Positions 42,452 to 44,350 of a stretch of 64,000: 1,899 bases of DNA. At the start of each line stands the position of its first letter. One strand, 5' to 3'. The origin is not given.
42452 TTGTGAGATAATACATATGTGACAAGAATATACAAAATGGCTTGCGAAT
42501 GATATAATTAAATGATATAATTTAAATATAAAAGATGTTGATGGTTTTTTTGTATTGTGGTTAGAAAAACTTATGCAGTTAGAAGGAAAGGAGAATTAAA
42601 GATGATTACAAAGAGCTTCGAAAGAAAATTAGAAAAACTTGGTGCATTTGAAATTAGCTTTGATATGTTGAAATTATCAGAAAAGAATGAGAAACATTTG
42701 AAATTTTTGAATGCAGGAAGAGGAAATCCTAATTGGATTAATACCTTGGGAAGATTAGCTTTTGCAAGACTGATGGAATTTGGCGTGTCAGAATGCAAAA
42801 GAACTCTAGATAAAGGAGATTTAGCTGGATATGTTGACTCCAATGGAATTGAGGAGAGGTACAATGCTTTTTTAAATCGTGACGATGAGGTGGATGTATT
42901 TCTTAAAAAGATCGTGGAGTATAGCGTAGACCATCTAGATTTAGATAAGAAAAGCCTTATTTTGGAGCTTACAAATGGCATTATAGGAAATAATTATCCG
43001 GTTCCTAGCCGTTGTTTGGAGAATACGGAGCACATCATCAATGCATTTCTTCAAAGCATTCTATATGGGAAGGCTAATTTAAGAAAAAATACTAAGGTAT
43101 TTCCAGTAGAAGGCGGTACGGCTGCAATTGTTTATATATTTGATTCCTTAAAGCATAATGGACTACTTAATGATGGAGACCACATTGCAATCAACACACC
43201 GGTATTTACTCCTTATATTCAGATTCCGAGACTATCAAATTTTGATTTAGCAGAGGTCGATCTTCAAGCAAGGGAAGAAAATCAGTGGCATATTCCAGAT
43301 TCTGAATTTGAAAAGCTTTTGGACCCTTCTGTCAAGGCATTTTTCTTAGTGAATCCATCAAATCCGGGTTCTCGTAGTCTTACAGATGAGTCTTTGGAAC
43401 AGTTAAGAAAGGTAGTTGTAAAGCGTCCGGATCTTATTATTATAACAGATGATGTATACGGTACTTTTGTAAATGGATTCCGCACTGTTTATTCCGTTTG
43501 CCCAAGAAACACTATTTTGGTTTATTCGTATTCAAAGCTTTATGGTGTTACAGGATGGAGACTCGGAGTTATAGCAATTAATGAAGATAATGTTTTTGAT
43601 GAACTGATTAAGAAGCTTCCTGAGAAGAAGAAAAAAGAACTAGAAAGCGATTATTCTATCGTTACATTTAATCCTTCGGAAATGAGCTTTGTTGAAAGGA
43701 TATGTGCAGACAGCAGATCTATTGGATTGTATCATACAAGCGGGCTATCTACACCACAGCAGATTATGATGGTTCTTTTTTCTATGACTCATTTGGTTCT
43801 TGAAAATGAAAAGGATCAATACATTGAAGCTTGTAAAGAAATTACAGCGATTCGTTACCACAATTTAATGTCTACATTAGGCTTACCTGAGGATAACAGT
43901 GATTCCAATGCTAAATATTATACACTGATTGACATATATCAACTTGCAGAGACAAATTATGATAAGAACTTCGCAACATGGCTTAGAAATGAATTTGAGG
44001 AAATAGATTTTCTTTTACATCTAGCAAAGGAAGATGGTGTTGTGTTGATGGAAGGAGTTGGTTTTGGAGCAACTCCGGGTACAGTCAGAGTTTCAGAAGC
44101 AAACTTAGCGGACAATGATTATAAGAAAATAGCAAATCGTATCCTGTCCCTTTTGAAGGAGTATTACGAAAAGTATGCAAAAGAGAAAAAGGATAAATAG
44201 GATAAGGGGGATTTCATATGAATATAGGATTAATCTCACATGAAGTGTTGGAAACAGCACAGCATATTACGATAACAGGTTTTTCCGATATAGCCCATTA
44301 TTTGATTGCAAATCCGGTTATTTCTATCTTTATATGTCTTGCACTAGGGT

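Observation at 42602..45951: Aspartate 4-decarboxylase plus aspartate:alanine antiporter (asdA-aspT) energy module in a spirochete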

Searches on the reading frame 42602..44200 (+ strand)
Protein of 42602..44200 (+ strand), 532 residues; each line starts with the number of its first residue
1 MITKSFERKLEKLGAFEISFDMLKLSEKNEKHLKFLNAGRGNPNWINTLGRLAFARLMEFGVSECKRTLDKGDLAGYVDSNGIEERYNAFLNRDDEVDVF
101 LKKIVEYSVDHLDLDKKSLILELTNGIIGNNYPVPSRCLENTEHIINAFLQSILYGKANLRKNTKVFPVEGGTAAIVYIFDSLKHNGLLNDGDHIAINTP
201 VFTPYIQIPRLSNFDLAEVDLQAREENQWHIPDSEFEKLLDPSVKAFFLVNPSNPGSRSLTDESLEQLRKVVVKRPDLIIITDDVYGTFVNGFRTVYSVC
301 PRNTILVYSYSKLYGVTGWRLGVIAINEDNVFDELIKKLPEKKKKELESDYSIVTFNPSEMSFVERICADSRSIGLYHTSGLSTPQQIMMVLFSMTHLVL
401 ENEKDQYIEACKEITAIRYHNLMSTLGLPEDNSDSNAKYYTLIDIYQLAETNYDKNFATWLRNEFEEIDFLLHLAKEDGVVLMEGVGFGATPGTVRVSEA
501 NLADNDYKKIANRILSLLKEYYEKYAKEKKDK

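Call 3: search_protein_families(library=ncbifam, proteins=[window:42602-44200:+])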
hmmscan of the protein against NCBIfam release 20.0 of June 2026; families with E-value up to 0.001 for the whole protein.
window:42602-44200:+ (532 aa): 54 families (the best 25 are shown)
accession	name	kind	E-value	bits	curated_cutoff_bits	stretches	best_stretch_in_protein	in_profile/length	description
NF006755.0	PRK09275.1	equivalog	1.9e-220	732.7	321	1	5-530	3-529/530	bifunctional aspartate transaminase/aspartate 4-decarboxylase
TIGR03801.1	asp_4_decarbox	equivalog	2.8e-182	606.7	435.1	1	15-525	3-521/521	aspartate 4-decarboxylase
NF041364.1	GntC_guanitoxin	equivalog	1.8e-24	86.3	415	1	186-330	78-225/356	guanitoxin biosynthesis PLP-dependent (S)-gamma-hydroxy-L-arginine cyclodehydratase GntC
NF004975.0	PRK06348.1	equivalog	3.9e-23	82.1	549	1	185-325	106-247/384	pyridoxal phosphate-dependent aminotransferase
NF005744.0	PRK07568.1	subfamily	9.8e-23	80.6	389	1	163-337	88-260/398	pyridoxal phosphate-dependent aminotransferase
TIGR01265.1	tyr_nico_aTase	subfamily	5.8e-20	71.6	292.45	1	158-334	92-264/403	tyrosine/nicotianamine family aminotransferase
NF041091.1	asp_aminotase_Arch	equivalog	1.5e-18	66.8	550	1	169-329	93-249/376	aspartate aminotransferase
NF005816.0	PRK07682.1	equivalog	6.4e-17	61.2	620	1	187-328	109-251/390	aminotransferase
NF005588.0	PRK07309.1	equivalog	1.2e-16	60.7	576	1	187-337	110-261/391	pyridoxal phosphate-dependent aminotransferase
TIGR01264.1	tyr_amTase_E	equivalog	5e-16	58.5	474.25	1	159-336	94-267/403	tyrosine transaminase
NF006229.0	PRK08361.1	equivalog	7.6e-16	58.1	624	1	180-337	105-261/391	aspartate aminotransferase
NF006230.0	PRK08363.1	equivalog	7.6e-16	57.9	534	1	185-338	110-264/398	alanine aminotransferase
TIGR04350.1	C_S_lyase_PatB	subfamily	2.5e-15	56.3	340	1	188-339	103-258/384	PatB family C-S lyase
NF005593.0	PRK07324.1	equivalog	2.8e-15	56.3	476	1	165-335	82-244/373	aminotransferase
NF004770.0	PRK06108.1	subfamily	2.2e-14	53.1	422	1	183-329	111-261/396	pyridoxal phosphate-dependent aminotransferase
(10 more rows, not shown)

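Call 4: search_protein_families(library=pfam, proteins=[window:42602-44200:+])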
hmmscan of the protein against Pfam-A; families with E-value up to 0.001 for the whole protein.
window:42602-44200:+ (532 aa): 1 family
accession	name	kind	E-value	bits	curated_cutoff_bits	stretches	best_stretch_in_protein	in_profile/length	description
PF00155.27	Aminotran_1_2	-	2.1e-27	96.7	19.7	1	159-514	62-361/361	Aminotransferase class I and II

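Call 5: find_homologous_proteins(query=window:42602-44200:+)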
Query window:42602-44200:+ (532 aa): 8000 proteins with E <= 0.001 among 8000 candidates; the best 120 are listed.
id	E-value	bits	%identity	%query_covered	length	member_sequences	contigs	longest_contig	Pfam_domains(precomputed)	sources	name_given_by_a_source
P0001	0.0e+0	1180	98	100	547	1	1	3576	PF00155.28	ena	-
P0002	0.0e+0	1178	98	100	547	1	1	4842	PF00155.28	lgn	-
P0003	0.0e+0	1176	98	100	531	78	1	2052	PF00155.28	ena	-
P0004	0.0e+0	1172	97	100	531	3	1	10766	PF00155.28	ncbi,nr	ncbi:MAG: bifunctional aspartate transaminase/aspartate 4-decarboxylase [[Eubacterium] sulci]|nr:bif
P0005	0.0e+0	1166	97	100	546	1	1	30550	PF00155.28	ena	-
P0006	0.0e+0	1097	91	100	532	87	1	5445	PF00155.28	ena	-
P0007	0.0e+0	1097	91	100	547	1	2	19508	PF00155.28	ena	-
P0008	0.0e+0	1095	91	100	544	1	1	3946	PF00155.28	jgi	-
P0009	0.0e+0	1094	91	100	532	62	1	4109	PF00155.28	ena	-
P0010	0.0e+0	1094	91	100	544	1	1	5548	PF00155.28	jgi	-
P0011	0.0e+0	1094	91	100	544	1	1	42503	PF00155.28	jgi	-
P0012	0.0e+0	1093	91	100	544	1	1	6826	PF00155.28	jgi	-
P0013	0.0e+0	1092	90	100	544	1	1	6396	PF00155.28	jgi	-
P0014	0.0e+0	1092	91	100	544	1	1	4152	PF00155.28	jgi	-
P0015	0.0e+0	1091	90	100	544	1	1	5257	PF00155.28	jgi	-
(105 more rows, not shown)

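Call 6: find_related_loci(query=window:42602-44200:+, collection=genome_contigs, flank=10000)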
Query window:42602-44200:+ (532 aa) in genome_contigs; peptide patterns used: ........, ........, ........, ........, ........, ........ (x = any residue, [..] = any of these).
103 stretches matched a pattern; 14 encode a relative of the query (tblastn E <= 1e-3); 14 distinct loci.
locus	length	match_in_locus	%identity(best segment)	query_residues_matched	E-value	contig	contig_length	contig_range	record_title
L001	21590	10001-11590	98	1-530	0e+0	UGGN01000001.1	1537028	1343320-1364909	[Eubacterium] infirmum strain NCTC12940 genome assembly, contig: ERS1502653SCcontig000001, whole genome shotgun sequence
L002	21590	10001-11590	98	1-530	0e+0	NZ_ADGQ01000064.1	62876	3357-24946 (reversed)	Peptostreptococcus stomatis DSM 17678 contig00036, whole genome shotgun sequence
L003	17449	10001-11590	98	1-530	0e+0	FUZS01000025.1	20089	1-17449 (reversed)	[Eubacterium] yurii strain ATCC 43714 genome assembly, contig: EI51DRAFT_scaffold00023.23, whole genome shotgun sequence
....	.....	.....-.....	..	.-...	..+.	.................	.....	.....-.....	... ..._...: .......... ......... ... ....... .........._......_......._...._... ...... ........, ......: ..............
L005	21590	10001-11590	97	1-530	0e+0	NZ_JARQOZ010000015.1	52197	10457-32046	Streptococcus suis strain WUSS225 NODE_15_length_52197_cov_246.076324, whole genome shotgun sequence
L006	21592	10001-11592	99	1-531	0e+0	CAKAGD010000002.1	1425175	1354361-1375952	MAG TPA_asm: uncultured Catonella sp. isolate DRR214959_bin.5_metaWRAP_v1.1_MAG genome assembly, contig: BNJS01000597, w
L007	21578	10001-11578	90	1-526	0e+0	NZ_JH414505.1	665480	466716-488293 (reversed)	Oribacterium asaccharolyticum ACB7 supercont1.2, whole genome shotgun sequence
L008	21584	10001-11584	63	1-529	0e+0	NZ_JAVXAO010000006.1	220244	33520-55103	MAG: Clostridium sp. isolate CGS5Y2-bin27 NODE_31_length_220244_cov_81.605353, whole genome shotgun sequence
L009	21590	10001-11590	52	6-531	0e+0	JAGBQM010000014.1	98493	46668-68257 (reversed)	MAG: Aeriscardovia sp. isolate RGIG9354 Yak_Abomasum.Co__c1053508, whole genome shotgun sequence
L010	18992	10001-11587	51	6-530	2e-179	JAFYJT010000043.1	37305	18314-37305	MAG: Aeriscardovia sp. isolate RGIG7154 Water_buffalos_Abomasum-5__c772557, whole genome shotgun sequence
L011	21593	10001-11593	43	7-527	2e-136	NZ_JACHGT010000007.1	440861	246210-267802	Phytomonospora endophytica strain YIM 65646 Ga0310468_07, whole genome shotgun sequence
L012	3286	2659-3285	90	1-209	6e-127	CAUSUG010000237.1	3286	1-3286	MAG TPA_asm: uncultured Oribacterium sp. isolate DRR247342_bin.37_MetaWRAP_v1.3_MAG genome assembly, contig: ERZ14222127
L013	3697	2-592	90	336-532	5e-119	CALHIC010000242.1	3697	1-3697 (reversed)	MAG TPA_asm: uncultured Oribacterium sp. isolate ERR589432_bin.86_CONCOCT_v1.1_MAG genome assembly, contig: ERZ772956.12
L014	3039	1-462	96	377-530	7e-97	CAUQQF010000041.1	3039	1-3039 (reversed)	MAG TPA_asm: uncultured Flavobacteriaceae bacterium isolate ERR9969042_bin.19_MetaWRAP_v1.3_MAG genome assembly, contig:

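Call 12: list_cluster_members(proteins=[window:42602-44200:+, window:44218-45951:+, window:28966-31449:-, window:20239-22311:+, window:46740-47660:+, window:48432-49928:-, window:40530-42269:+, window:60009-61400:+])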
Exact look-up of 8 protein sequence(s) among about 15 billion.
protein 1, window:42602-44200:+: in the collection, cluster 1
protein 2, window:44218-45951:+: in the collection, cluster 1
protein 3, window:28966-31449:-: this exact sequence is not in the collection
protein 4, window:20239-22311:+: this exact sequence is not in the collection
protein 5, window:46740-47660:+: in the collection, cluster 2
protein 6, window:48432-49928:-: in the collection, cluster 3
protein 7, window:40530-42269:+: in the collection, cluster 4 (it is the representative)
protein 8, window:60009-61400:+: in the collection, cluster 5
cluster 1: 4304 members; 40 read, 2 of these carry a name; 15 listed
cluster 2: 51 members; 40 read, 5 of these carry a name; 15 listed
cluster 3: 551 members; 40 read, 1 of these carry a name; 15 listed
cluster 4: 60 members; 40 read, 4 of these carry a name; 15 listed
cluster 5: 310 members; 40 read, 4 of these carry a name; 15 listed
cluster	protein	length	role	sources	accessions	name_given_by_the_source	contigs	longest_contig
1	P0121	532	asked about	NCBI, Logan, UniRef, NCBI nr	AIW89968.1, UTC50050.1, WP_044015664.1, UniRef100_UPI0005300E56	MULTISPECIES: bifunctional aspartate transaminase/aspartate 4-decarboxylase [unclassified ... | bifunctional aspartate transaminase/aspartate 4-decarboxylase n=1 Tax=unclassified ...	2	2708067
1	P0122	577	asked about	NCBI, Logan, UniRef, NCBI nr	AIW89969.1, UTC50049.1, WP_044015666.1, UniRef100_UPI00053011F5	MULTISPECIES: aspartate-alanine antiporter [unclassified Treponema] | aspartate-alanine antiporter n=1 Tax=unclassified Treponema TaxID=2638727 ...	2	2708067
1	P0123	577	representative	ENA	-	-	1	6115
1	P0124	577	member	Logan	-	-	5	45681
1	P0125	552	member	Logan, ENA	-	-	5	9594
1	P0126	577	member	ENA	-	-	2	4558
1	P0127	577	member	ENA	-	-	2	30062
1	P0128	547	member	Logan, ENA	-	-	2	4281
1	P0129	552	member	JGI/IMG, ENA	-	-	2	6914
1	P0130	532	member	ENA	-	-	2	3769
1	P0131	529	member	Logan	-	-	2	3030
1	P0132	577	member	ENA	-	-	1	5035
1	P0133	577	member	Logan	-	-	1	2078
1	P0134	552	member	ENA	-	-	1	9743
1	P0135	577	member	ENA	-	-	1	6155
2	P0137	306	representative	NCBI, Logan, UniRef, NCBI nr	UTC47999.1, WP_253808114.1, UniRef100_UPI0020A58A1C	DDE-type integrase/transposase/recombinase [Treponema vincentii] | DDE-type integrase/transposase/recombinase n=1 Tax=Treponema vincentii TaxID=69710 ...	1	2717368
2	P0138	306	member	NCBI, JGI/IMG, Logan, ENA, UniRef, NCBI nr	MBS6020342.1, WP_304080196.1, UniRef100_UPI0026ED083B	MAG: transposase [Leptotrichia wadei] | DDE-type integrase/transposase/recombinase n=1 Tax=Leptotrichia wadei TaxID=157687 ... | DDE-type integrase/transposase/recombinase [Leptotrichia wadei]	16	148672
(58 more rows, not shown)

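Call 15: search_solved_structures(query=window:42602-44200:+, show_alignments=1, max_evalue=1e-20)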
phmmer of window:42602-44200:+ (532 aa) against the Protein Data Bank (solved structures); distinct sequences matched with E-value up to 1e-20: 5.
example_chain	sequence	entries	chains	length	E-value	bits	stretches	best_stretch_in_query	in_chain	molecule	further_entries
3f6t_A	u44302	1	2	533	8.2e-189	631.7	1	4-526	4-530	Aspartate aminotransferase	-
2zy2_A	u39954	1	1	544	6.2e-133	447.3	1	8-530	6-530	L-aspartate 4-carboxylyase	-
3fdd_A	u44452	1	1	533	2.5e-130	438.7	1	8-528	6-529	L-aspartate-beta-decarboxylase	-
2zy5_A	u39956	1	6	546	8.2e-129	433.7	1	8-528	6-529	L-aspartate beta-decarboxylase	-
2zy3_A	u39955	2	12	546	2.1e-128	432.4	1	8-528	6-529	L-aspartate beta-decarboxylase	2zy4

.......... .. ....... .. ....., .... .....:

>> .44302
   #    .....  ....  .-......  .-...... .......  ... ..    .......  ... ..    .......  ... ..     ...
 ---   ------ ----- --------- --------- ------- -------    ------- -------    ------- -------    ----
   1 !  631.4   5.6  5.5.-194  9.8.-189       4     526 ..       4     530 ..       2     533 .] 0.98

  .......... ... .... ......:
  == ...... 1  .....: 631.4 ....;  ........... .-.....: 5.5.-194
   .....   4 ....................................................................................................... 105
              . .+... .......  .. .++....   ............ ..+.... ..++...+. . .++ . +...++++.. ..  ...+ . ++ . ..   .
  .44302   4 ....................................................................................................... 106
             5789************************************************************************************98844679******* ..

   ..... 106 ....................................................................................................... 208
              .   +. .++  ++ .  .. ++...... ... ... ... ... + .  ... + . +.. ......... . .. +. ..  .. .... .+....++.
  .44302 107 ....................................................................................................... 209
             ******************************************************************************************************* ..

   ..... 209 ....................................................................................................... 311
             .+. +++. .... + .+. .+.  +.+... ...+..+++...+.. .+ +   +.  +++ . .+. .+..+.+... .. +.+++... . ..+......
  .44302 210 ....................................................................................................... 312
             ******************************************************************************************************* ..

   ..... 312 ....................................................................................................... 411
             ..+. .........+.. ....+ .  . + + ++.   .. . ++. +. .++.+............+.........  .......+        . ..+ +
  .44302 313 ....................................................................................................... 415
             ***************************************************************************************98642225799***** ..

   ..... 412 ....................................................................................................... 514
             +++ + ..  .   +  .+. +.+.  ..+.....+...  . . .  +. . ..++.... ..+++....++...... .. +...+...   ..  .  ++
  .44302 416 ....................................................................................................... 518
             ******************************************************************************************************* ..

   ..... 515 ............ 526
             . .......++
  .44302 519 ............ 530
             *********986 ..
